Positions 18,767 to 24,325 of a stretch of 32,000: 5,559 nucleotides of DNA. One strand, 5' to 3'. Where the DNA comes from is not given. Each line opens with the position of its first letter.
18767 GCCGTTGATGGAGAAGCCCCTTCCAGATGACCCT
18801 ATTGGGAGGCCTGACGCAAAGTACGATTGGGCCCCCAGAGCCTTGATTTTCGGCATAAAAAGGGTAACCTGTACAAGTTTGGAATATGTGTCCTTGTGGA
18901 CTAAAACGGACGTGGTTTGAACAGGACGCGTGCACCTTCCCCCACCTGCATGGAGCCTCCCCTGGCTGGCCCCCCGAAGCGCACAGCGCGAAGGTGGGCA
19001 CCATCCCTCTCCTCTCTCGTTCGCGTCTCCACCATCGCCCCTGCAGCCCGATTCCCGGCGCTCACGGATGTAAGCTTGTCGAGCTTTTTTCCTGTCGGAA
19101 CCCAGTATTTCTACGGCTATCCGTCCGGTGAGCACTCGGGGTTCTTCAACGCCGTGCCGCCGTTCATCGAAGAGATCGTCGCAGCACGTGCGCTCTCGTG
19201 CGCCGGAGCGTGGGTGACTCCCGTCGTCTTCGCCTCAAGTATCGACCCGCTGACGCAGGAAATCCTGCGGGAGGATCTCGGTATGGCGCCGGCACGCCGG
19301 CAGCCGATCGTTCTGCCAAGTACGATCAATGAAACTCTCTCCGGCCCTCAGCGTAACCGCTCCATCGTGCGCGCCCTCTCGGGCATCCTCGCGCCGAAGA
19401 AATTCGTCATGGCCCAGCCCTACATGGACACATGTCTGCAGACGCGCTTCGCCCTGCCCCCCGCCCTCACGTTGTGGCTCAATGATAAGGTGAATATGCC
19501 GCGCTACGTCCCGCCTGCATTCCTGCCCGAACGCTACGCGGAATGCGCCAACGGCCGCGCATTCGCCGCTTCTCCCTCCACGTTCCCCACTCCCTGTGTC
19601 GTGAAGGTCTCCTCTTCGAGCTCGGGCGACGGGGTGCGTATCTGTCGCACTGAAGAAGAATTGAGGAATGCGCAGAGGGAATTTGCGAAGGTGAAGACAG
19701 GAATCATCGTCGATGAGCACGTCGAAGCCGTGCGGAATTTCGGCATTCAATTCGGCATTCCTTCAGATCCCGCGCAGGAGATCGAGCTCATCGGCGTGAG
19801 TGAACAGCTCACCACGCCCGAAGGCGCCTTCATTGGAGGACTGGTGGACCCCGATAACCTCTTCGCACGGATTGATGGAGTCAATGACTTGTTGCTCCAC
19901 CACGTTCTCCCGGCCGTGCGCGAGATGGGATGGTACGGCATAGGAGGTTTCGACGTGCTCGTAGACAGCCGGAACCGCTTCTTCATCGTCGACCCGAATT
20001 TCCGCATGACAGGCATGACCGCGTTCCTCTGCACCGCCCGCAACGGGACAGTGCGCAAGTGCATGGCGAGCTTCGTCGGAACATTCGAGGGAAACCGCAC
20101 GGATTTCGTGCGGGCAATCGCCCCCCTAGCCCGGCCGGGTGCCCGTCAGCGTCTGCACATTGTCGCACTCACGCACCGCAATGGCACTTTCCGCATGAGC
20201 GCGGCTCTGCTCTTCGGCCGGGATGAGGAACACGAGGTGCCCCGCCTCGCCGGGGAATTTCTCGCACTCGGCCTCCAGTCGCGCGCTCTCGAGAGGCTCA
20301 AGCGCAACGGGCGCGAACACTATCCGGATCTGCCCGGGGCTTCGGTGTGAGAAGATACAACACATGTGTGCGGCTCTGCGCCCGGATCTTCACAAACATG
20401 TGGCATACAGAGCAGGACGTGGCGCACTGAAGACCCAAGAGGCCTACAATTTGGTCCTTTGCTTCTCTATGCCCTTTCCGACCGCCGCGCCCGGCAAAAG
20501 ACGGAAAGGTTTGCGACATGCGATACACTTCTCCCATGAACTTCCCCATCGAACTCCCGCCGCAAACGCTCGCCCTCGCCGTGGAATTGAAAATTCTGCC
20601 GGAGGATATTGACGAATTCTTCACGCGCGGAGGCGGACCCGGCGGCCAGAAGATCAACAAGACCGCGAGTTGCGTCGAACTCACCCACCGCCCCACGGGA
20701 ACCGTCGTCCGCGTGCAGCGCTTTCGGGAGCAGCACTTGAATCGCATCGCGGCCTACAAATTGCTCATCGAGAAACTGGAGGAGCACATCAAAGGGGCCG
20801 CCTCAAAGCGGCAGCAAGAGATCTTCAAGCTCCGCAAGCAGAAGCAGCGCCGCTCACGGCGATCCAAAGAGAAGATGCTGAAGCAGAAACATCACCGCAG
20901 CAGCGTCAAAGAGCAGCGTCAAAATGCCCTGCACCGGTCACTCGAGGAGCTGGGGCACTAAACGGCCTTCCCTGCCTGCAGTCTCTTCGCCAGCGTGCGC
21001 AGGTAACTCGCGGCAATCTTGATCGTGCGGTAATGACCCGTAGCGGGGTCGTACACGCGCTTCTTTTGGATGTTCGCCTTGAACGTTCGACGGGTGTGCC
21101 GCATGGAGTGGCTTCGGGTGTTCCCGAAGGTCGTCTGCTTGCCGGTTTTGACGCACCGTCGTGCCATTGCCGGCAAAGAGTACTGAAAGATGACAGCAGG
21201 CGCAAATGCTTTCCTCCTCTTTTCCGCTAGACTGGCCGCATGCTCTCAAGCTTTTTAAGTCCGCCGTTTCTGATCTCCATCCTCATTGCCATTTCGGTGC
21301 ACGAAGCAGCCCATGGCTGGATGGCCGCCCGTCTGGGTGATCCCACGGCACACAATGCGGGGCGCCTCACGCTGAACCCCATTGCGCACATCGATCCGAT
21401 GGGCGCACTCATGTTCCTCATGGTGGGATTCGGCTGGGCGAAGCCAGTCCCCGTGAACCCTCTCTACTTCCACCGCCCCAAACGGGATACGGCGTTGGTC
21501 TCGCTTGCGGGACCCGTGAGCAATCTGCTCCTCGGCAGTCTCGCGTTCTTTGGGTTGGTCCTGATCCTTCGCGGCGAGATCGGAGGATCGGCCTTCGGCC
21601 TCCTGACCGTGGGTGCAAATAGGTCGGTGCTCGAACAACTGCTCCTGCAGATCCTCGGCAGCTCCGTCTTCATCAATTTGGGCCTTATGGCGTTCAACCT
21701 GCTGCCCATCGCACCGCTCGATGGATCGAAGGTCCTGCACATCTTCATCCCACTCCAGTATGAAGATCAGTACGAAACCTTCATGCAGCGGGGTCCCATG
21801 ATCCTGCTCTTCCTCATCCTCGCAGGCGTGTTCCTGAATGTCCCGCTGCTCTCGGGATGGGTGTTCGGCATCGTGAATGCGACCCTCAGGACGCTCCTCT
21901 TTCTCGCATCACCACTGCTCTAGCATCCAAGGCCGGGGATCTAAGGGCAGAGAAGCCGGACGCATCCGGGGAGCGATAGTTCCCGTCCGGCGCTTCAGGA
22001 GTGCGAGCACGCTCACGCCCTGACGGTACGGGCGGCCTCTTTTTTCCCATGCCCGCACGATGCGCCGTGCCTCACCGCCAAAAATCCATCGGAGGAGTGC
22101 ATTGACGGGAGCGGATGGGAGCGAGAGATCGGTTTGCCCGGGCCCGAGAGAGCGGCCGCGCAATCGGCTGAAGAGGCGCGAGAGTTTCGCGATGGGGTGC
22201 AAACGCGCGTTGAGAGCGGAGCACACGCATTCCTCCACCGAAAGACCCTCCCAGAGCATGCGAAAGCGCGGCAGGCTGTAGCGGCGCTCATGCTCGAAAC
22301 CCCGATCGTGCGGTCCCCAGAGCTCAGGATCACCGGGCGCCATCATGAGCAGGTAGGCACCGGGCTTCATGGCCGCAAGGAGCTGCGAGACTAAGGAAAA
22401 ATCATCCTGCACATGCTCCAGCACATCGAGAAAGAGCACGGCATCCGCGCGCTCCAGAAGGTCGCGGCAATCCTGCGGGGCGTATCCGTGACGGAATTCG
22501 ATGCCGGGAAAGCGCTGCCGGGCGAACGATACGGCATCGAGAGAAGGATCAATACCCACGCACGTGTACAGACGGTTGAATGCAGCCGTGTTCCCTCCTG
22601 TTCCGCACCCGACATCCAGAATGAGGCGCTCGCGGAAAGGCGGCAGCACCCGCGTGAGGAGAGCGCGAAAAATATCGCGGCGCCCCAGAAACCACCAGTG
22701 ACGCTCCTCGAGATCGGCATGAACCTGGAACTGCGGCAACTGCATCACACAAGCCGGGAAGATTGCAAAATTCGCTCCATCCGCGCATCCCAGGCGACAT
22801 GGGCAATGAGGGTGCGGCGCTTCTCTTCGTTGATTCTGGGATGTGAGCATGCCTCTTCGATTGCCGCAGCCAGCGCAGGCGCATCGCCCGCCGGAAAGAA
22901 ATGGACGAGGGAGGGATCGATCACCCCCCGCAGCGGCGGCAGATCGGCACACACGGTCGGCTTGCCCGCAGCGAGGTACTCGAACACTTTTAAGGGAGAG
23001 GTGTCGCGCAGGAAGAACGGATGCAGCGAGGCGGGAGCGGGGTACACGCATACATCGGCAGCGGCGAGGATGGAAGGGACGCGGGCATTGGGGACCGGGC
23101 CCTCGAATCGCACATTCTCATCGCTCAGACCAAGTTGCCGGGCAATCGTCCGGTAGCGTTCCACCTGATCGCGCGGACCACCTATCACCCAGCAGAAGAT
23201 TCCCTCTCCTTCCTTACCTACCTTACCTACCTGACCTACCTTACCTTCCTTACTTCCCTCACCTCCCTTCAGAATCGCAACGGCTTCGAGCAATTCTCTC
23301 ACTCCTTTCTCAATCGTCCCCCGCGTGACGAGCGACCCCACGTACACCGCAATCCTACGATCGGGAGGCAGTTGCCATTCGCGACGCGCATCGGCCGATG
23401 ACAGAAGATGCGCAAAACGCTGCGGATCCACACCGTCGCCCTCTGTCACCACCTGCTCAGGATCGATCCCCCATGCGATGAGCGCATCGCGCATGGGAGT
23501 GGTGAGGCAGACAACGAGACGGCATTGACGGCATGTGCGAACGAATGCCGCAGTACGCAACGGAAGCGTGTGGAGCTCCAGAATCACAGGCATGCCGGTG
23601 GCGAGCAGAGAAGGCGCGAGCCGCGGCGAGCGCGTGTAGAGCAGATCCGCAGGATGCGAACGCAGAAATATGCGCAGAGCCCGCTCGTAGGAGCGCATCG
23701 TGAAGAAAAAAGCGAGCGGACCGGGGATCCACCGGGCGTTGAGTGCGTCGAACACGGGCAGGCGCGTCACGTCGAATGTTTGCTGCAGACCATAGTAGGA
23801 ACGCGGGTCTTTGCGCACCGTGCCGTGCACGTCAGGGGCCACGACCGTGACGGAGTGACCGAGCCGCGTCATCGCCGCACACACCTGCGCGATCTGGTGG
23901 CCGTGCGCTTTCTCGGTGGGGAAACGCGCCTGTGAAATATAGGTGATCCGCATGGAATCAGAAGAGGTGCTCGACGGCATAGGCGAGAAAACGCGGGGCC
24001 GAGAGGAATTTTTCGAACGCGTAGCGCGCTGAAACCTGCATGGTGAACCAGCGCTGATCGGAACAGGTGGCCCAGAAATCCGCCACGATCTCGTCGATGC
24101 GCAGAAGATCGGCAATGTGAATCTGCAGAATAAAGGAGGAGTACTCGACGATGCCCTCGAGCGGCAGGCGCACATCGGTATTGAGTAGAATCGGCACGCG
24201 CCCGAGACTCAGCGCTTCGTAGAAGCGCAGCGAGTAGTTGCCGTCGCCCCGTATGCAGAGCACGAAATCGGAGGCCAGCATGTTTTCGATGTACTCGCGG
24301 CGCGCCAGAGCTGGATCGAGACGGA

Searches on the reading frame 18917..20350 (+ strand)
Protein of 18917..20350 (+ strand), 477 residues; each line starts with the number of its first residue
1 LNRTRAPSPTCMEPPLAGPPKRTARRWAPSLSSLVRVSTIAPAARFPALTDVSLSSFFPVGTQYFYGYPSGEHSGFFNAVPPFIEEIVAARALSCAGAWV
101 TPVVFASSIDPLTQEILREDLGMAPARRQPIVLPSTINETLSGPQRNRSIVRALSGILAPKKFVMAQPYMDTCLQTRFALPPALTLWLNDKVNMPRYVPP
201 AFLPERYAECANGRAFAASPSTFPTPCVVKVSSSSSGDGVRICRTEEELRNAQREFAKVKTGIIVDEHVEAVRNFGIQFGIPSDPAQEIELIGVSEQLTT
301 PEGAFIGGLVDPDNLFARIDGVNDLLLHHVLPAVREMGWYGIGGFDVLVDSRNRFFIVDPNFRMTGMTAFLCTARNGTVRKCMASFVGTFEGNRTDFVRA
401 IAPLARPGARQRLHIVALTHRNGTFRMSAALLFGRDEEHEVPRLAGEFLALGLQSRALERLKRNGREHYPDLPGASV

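Call 91: search_protein_families(library=pfam, proteins=[window:18917-20350:+])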
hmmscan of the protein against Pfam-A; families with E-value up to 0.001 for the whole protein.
window:18917-20350:+ (477 aa): 2 families
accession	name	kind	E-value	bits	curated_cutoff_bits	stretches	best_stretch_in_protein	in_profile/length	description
PF07478.18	Dala_Dala_lig_C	-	9.4e-05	22.4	24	0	215-271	27-83/204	D-ala D-ala ligase C-terminus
PF02222.28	ATP-grasp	-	0.00021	21.4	27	1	207-270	13-77/179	ATP-grasp domain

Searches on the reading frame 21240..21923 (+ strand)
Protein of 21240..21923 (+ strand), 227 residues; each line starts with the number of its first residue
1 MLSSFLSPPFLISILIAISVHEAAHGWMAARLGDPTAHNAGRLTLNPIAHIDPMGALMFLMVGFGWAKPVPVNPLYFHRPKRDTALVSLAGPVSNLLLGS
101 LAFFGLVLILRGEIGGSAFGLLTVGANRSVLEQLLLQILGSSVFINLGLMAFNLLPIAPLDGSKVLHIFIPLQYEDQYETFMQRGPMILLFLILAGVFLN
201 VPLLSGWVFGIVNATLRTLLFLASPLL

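Call 91: search_protein_families(library=pfam, proteins=[window:21240-21923:+])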
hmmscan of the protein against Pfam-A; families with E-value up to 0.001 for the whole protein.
window:21240-21923:+ (227 aa): 1 family
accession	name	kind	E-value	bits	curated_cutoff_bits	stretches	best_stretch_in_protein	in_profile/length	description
PF02163.28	Peptidase_M50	-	4.1e-11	43.1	27.2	1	10-192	2-220/221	Peptidase family M50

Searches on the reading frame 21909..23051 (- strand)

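Call 91: search_protein_families(library=pfam, proteins=[window:21909-23051:-])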
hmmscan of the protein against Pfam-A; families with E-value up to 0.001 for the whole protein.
window:21909-23051:- (380 aa): 5 families
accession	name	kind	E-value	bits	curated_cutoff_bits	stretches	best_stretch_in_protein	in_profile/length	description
PF13489.12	Methyltransf_23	-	6.5e-16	58.9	27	1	127-241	8-121/164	Methyltransferase domain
PF08242.18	Methyltransf_12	-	7.6e-12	46.2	30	1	145-234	1-98/98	Methyltransferase domain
PF13649.12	Methyltransf_25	-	8.3e-12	46.1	27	1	144-231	1-96/97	Methyltransferase domain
PF08241.18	Methyltransf_11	-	1.3e-11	45.4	21.2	1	145-235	1-94/95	Methyltransferase domain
PF13847.12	Methyltransf_31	-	3.1e-07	30.6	27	1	144-239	7-112/145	Methyltransferase domain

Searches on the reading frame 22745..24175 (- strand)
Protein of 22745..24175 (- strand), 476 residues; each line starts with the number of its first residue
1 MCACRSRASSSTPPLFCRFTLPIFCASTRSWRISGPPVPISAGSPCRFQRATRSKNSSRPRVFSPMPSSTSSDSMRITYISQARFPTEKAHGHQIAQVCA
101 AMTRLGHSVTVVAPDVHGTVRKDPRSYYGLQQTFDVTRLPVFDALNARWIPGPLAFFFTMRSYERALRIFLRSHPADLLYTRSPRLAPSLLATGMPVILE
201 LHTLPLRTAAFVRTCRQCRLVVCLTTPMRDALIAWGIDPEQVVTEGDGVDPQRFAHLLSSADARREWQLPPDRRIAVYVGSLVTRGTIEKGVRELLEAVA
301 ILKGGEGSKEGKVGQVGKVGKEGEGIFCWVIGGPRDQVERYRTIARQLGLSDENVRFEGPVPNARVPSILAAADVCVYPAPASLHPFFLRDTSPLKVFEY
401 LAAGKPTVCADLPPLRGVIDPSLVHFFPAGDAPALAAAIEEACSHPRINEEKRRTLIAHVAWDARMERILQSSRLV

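Call 91: search_protein_families(library=pfam, proteins=[window:22745-24175:-])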
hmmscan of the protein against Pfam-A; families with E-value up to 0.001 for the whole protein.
window:22745-24175:- (476 aa): 5 families
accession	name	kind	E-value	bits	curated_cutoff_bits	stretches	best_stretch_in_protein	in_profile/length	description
PF13692.12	Glyco_trans_1_4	-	1.3e-14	55.1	27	1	274-443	2-140/142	Glycosyl transferases group 1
PF00534.26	Glycos_transf_1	-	5.3e-14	52.6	26.4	1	262-454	4-163/172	Glycosyl transferases group 1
PF13439.12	Glyco_transf_4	-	3.4e-13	50.4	28.5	1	95-253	8-170/170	Glycosyltransferase Family 4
PF13579.12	Glyco_trans_4_4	-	1.4e-10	42.2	29.7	1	93-243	5-153/158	Glycosyl transferase 4-like domain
PF13524.12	Glyco_trans_1_2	-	6.2e-07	29.9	25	1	344-470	27-143/144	Glycosyl transferase-like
